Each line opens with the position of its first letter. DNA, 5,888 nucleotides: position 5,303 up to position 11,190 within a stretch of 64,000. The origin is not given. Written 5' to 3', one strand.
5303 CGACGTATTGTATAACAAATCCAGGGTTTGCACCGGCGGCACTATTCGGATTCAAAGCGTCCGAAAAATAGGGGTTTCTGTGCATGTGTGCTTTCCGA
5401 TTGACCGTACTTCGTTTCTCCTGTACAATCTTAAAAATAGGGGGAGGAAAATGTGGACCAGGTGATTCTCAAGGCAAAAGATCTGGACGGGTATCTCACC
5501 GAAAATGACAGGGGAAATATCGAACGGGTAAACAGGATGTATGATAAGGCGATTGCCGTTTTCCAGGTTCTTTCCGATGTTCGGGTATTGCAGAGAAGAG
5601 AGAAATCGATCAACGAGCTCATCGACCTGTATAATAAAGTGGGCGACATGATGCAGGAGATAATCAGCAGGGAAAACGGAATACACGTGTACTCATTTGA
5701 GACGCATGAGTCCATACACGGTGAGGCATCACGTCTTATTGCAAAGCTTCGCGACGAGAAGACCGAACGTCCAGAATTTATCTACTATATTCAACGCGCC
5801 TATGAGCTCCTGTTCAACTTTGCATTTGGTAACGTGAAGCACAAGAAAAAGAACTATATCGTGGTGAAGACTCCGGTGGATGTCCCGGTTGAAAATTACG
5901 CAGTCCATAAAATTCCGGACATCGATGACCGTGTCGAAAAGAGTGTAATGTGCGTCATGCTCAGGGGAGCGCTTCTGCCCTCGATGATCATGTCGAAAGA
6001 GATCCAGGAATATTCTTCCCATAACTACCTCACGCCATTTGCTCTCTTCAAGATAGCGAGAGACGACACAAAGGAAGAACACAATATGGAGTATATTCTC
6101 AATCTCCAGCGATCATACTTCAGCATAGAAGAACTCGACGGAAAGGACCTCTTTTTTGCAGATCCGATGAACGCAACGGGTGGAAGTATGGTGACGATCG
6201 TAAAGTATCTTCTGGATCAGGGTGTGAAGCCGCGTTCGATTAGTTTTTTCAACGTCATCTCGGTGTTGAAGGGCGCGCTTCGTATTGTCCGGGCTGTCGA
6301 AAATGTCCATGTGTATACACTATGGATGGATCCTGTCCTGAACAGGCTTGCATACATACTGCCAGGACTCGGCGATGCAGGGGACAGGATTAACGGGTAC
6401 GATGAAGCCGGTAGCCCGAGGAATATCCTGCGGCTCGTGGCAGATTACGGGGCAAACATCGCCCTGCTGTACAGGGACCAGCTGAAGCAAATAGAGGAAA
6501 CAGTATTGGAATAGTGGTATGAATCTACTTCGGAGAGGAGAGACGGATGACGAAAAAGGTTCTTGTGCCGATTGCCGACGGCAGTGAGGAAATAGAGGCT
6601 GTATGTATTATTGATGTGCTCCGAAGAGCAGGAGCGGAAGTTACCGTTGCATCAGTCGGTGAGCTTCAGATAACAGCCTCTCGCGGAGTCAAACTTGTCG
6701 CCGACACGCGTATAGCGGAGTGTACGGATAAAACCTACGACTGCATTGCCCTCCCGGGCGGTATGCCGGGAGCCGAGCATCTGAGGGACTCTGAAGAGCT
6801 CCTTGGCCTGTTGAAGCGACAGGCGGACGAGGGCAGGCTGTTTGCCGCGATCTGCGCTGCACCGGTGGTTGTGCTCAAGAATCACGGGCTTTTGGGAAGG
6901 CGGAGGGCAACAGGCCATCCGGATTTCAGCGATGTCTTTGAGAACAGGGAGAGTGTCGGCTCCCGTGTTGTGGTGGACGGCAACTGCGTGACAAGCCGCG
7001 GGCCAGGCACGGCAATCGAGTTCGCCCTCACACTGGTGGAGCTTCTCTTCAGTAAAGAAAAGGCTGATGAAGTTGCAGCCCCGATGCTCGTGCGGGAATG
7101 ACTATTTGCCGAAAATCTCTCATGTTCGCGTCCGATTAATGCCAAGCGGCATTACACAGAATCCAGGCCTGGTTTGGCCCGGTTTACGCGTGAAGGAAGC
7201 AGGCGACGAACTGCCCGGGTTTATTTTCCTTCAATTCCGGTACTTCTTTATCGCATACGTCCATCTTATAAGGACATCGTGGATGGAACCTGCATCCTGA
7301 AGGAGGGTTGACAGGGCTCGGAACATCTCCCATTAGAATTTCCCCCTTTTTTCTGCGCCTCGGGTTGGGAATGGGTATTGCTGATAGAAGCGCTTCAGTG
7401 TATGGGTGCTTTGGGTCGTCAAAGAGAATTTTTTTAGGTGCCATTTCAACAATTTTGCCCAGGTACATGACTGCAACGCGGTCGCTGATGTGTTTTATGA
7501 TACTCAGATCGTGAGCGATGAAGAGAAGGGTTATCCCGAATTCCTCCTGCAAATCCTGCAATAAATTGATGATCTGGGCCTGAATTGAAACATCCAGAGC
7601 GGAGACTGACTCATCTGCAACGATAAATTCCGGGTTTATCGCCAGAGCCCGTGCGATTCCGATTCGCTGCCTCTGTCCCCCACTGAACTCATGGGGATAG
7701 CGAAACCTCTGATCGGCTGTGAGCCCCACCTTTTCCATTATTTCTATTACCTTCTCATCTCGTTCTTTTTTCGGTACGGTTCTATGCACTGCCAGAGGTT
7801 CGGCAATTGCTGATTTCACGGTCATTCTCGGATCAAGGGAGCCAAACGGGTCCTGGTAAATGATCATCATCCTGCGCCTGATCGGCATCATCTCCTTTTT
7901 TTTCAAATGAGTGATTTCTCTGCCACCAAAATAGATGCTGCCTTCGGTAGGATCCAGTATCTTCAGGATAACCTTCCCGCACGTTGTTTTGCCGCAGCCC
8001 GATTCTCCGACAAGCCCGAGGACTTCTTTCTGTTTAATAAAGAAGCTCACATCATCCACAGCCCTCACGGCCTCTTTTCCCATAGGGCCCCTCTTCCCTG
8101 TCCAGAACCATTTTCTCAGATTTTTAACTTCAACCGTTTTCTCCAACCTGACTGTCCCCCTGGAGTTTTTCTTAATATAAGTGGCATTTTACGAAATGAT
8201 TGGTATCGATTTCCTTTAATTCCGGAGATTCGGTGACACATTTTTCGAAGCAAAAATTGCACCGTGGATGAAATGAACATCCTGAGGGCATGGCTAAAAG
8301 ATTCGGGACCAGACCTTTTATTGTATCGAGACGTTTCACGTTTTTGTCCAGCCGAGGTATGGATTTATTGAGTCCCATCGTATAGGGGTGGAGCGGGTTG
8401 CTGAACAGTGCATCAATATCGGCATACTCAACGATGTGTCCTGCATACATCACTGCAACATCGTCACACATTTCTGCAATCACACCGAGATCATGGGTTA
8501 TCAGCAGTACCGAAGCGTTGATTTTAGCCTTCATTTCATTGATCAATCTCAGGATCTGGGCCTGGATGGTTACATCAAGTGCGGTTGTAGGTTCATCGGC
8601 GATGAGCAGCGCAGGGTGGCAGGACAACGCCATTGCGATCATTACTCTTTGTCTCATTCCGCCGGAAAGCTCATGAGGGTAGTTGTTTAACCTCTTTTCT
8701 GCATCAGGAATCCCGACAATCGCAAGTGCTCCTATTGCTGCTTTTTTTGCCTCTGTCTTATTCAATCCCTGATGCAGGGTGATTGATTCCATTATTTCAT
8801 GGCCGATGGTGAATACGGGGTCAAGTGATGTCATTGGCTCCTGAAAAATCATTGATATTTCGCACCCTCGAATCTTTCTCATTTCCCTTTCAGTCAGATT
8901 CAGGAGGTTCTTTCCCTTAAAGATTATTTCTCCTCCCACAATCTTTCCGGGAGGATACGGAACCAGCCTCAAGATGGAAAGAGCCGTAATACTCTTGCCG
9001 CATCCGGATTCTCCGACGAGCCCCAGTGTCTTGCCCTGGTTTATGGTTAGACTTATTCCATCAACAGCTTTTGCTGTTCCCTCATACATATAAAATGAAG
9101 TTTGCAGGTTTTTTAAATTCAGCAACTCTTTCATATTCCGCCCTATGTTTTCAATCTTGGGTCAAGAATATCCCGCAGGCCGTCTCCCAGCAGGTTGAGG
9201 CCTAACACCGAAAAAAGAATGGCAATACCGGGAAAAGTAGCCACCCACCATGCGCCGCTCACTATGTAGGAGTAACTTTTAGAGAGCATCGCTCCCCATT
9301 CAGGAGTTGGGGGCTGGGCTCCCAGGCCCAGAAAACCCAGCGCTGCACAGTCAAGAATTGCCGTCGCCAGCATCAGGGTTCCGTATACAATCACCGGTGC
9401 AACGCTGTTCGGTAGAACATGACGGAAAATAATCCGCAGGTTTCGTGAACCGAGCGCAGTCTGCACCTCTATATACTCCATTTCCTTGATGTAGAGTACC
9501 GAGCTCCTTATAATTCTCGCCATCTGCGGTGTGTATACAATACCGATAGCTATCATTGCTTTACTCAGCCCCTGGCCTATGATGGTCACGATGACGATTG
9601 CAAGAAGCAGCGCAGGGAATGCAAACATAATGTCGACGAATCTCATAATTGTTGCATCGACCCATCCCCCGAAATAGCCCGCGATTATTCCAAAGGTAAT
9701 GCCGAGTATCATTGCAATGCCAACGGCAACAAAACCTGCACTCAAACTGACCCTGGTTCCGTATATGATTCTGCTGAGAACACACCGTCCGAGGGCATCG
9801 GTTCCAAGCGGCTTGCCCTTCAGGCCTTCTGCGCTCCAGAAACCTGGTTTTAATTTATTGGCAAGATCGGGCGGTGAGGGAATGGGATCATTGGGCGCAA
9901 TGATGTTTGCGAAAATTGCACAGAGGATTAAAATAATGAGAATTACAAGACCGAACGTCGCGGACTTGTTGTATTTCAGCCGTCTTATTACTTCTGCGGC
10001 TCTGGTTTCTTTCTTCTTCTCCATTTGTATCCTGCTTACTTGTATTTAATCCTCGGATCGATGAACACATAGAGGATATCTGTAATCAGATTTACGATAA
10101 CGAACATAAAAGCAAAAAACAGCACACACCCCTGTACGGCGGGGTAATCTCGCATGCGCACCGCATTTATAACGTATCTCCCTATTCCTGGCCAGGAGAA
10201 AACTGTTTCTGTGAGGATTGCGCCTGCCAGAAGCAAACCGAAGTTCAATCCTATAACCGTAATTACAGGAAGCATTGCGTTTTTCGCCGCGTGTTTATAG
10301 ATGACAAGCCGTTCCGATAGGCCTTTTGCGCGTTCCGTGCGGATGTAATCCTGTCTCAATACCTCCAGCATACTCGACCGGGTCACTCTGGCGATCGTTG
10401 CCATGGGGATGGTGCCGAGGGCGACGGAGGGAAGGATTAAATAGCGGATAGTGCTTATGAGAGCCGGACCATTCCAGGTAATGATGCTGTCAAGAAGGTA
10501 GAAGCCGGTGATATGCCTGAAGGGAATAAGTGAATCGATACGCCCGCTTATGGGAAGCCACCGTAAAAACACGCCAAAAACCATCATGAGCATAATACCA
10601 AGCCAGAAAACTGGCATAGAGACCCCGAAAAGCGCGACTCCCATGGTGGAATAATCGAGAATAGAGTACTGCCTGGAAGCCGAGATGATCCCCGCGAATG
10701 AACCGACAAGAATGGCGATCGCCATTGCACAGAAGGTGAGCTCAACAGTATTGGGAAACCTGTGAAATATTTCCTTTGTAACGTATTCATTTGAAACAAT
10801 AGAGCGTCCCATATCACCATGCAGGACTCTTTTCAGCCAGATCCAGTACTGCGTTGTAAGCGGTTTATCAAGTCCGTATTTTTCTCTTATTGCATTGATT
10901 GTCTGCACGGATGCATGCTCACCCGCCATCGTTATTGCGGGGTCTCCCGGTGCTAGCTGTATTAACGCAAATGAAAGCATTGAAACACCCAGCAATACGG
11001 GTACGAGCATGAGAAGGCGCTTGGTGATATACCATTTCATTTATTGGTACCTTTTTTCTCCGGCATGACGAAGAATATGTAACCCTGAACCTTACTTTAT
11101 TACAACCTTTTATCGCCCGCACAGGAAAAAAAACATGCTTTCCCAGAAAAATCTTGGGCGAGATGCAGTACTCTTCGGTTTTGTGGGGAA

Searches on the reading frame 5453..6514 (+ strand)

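Call 67: search_protein_families(library=pfam, proteins=[window:5453-6514:+], max_evalue=0.00001)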
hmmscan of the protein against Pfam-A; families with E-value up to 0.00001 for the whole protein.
window:5453-6514:+ (353 aa): 1 family
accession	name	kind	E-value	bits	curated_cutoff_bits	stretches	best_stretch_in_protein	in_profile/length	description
PF14681.12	UPRTase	-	6e-26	91.6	27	1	93-313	8-203/206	Uracil phosphoribosyltransferase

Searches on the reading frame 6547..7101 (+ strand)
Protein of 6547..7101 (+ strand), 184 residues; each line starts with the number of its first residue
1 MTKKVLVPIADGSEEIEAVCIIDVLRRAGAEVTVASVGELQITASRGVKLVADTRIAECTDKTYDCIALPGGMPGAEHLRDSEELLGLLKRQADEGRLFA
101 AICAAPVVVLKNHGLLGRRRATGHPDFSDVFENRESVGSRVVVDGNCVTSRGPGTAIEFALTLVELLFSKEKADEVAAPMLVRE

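Call 67: search_protein_families(library=pfam, proteins=[window:6547-7101:+], max_evalue=0.00001)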
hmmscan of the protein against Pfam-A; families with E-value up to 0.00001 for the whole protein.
window:6547-7101:+ (184 aa): 1 family
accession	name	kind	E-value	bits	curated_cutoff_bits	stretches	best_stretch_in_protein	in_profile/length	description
PF01965.30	DJ-1_PfpI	-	2.1e-50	171.2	26.6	1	3-165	1-164/165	DJ-1/PfpI family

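Call 82: find_encoding_contigs(protein=window:6547-7101:+, flank=10000, max_places=4)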
Protein window:6547-7101:+ (184 aa): 19 contigs read that carry it; 4 places shown.
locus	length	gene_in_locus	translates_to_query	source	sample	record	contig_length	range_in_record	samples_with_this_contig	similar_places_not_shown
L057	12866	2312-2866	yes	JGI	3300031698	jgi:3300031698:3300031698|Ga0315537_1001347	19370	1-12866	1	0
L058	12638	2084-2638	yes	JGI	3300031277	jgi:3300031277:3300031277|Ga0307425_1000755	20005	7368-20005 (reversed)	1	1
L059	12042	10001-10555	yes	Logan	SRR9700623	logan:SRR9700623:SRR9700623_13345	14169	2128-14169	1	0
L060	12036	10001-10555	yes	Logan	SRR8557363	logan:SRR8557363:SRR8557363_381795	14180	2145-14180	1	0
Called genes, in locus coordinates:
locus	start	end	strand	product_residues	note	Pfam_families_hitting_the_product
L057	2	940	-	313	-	?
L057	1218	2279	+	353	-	PF14681:UPRTase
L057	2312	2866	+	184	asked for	PF01965:DJ-1_PfpI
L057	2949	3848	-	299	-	PF00005:ABC_tran, PF08352:oligo_HPY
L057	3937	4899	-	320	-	PF00005:ABC_tran, PF02463:SMC_N (faint), PF13304:AAA_21 (weak), PF08352:oligo_HPY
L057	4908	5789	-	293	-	PF12911:OppC_N, PF00528:BPD_transp_1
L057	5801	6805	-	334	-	PF19300:BPD_transp_1_N, PF00528:BPD_transp_1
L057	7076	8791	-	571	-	PF00496:SBP_bac_5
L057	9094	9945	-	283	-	PF00072:Response_reg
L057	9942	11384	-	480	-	PF27537:HoxH, PF00374:NiFeSe_Hases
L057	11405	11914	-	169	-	PF01058:Oxidored_q6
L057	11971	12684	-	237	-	PF00111:Fer2, PF13510:Fer2_4, PF10588:NADH-G_4Fe-4S_3, PF22117:Fer4_Nqo3, PF13459:Fer4_15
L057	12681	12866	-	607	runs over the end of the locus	PF01257:2Fe-2S_thioredx, PF01512:Complex1_51K, PF10589:NADH_4Fe-4S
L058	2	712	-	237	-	?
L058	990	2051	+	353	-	PF14681:UPRTase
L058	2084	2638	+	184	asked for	PF01965:DJ-1_PfpI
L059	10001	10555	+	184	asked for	PF01965:DJ-1_PfpI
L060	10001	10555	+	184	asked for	PF01965:DJ-1_PfpI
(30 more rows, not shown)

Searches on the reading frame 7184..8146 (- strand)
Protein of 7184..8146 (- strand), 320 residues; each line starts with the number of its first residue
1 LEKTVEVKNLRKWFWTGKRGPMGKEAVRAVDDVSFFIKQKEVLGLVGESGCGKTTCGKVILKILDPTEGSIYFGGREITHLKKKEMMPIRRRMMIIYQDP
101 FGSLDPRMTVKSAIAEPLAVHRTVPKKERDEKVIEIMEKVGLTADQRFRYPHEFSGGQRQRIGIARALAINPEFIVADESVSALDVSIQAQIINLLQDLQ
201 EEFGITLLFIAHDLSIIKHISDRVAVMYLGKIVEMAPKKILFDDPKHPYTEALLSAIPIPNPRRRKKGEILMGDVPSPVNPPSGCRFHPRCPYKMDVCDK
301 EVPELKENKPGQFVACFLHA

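Call 67: search_protein_families(library=pfam, proteins=[window:7184-8146:-], max_evalue=0.00001)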
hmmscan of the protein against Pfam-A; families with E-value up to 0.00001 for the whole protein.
window:7184-8146:- (320 aa): 2 families
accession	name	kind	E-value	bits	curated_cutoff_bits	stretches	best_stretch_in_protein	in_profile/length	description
PF00005.33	ABC_tran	-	1.9e-30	106.7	25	1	31-180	2-135/137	ABC transporter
PF08352.17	oligo_HPY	-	8e-22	77.8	27.1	1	233-298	1-65/65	Oligopeptide/dipeptide transporter, C-terminal region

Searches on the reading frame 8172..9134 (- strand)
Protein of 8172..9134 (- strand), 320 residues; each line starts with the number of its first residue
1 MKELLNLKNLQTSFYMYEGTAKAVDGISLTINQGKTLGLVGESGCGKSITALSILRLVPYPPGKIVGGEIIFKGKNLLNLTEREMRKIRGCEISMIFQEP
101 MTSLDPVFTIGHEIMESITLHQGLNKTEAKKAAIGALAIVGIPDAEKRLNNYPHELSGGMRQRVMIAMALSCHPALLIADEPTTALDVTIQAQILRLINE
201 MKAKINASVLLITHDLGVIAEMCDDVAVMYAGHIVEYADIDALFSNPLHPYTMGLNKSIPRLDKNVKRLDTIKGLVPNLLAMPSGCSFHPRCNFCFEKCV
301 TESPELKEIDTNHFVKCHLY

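Call 67: search_protein_families(library=pfam, proteins=[window:8172-9134:-], max_evalue=0.00001)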
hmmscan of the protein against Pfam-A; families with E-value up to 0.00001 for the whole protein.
window:8172-9134:- (320 aa): 2 families
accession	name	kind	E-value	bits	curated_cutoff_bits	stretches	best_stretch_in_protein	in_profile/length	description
PF00005.33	ABC_tran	-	1.6e-28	100.5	25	1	25-184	2-137/137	ABC transporter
PF08352.17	oligo_HPY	-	1.1e-21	77.4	27.1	1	235-299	1-65/65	Oligopeptide/dipeptide transporter, C-terminal region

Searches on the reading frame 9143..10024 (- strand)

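Call 67: search_protein_families(library=pfam, proteins=[window:9143-10024:-], max_evalue=0.00001)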
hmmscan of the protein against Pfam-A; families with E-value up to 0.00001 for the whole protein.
window:9143-10024:- (293 aa): 2 families
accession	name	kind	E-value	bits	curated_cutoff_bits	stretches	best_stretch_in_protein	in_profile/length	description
PF00528.27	BPD_transp_1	-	1.1e-33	116.9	26.4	1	108-292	1-183/184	Binding-protein-dependent transport system inner membrane component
PF12911.12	OppC_N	-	3.1e-12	46.6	23.9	1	10-56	4-49/53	N-terminal TM domain of oligopeptide transport permease C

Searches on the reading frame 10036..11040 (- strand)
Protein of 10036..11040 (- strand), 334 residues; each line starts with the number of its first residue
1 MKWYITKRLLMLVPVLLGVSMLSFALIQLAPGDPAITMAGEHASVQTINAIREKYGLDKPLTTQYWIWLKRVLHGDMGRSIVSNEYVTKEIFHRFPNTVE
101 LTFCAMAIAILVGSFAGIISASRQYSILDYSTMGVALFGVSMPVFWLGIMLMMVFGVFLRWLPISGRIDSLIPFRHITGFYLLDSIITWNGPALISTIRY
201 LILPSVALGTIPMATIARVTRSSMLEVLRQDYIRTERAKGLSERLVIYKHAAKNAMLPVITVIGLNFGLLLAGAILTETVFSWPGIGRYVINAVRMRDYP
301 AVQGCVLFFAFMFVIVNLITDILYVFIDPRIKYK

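Call 16: search_protein_families(library=pfam, proteins=[window:10036-11040:-])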
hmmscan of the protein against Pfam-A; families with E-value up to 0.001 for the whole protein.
window:10036-11040:- (334 aa): 2 families
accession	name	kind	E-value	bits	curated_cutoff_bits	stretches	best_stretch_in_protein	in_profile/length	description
PF00528.27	BPD_transp_1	-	6e-40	137.4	26.4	1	113-332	1-183/184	Binding-protein-dependent transport system inner membrane component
PF19300.4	BPD_transp_1_N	-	3.5e-17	63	23.8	1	3-102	3-114/114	Binding-prot-dependent transport system membrane comp, N-term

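Call 84: find_homologous_proteins(query=window:10036-11040:-, max_evalue=1e-120)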
Query window:10036-11040:- (334 aa): 799 proteins with E <= 1e-120 among 8000 candidates; the best 120 are listed.
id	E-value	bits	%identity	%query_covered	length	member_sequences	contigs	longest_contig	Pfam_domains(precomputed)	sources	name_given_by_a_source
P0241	2.0e-205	699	94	100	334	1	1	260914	PF19300.5,PF00528.28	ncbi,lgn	-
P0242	9.4e-204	694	93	100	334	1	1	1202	PF19300.5,PF00528.28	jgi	jgi:peptide/nickel transport system permease protein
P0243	6.8e-199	678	93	100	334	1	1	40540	PF19300.5,PF00528.28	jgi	-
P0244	1.2e-186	638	84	100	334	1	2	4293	PF19300.5,PF00528.28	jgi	jgi:peptide/nickel transport system permease protein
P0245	1.2e-185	634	86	100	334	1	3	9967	PF19300.5,PF00528.28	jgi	jgi:peptide/nickel transport system permease protein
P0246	1.9e-185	634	86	100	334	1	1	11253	PF19300.5,PF00528.28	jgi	jgi:peptide/nickel transport system permease protein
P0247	8.3e-185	632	83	100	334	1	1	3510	PF19300.5,PF00528.28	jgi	-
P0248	2.2e-184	630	82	100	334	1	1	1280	PF19300.5,PF00528.28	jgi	-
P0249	2.3e-184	630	82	100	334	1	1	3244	PF19300.5,PF00528.28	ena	-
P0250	2.4e-184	630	85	100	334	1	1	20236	PF19300.5,PF00528.28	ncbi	-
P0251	2.4e-184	630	82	100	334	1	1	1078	PF19300.5,PF00528.28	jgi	-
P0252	2.6e-184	630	82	100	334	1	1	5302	PF19300.5,PF00528.28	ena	-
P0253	2.8e-184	630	82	100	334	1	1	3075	PF19300.5,PF00528.28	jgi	jgi:peptide/nickel transport system permease protein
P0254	2.9e-184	630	82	100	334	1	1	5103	PF19300.5,PF00528.28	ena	-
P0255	3.5e-184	630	83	100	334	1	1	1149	PF19300.5,PF00528.28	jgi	jgi:peptide/nickel transport system permease protein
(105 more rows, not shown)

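Call 85: find_encoding_contigs(protein=P0241, flank=3000, max_places=1)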
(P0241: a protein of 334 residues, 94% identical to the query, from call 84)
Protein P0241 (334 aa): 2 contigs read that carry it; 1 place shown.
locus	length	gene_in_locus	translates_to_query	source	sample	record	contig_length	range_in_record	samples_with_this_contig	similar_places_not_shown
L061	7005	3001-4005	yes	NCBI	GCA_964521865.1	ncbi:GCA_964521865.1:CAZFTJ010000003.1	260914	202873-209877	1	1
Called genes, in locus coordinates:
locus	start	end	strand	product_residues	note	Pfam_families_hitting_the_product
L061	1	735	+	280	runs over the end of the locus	PF00072:Response_reg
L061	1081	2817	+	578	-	PF00496:SBP_bac_5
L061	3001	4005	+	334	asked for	PF19300:BPD_transp_1_N, PF00528:BPD_transp_1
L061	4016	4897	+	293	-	PF12911:OppC_N, PF00528:BPD_transp_1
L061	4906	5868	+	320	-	PF00005:ABC_tran, PF02463:SMC_N (weak), PF13304:AAA_21 (weak), PF08352:oligo_HPY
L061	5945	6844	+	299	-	PF00005:ABC_tran, PF08352:oligo_HPY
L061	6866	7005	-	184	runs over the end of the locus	PF01965:DJ-1_PfpI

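Call 86: find_encoding_contigs(protein=P0243, flank=3000, max_places=1)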
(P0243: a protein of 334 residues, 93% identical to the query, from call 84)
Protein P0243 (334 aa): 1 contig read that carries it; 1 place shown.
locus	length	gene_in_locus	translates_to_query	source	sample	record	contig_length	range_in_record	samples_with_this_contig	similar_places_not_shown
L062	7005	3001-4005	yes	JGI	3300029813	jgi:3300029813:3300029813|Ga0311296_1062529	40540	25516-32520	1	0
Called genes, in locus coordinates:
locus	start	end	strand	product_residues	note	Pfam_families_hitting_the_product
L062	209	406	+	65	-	-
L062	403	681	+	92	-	-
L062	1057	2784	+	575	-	PF00496:SBP_bac_5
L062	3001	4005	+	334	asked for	PF19300:BPD_transp_1_N, PF00528:BPD_transp_1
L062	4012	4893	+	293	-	PF12911:OppC_N, PF00528:BPD_transp_1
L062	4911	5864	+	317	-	PF00005:ABC_tran, PF13304:AAA_21 (weak), PF08352:oligo_HPY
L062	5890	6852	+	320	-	PF00005:ABC_tran, PF08352:oligo_HPY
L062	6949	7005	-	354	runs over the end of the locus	PF14681:UPRTase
